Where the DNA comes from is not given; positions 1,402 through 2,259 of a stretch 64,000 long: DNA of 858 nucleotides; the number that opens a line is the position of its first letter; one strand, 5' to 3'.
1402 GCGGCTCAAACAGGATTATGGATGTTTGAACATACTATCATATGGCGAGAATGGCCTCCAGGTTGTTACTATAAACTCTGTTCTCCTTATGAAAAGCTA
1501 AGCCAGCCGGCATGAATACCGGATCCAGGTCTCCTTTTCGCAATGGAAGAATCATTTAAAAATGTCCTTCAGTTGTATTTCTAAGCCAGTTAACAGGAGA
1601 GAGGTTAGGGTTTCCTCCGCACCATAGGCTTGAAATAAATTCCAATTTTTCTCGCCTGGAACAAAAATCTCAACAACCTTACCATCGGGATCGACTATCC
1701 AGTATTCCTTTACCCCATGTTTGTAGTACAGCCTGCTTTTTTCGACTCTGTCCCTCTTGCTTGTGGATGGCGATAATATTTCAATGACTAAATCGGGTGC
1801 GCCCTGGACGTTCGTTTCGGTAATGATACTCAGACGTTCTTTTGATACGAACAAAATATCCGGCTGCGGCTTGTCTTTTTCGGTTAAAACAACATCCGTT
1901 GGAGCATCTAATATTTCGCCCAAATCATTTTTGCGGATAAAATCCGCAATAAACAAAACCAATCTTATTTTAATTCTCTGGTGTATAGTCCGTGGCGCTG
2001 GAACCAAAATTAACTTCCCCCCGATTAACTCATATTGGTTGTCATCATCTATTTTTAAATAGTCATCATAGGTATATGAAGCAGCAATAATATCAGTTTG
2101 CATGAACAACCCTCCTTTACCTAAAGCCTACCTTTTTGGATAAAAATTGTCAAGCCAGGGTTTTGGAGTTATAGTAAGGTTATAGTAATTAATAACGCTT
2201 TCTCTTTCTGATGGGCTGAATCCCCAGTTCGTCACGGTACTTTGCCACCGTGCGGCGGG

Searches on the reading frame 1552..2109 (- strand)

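Call 104: search_protein_families(library=pfam, proteins=[window:1552-2109:-], max_evalue=0.01)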
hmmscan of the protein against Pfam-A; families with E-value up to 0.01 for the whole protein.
window:1552-2109:- (185 aa): 1 family
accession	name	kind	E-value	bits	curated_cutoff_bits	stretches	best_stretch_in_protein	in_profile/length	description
PF05685.18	Uma2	-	1.7e-37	129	27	1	15-180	2-171/172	Putative restriction endonuclease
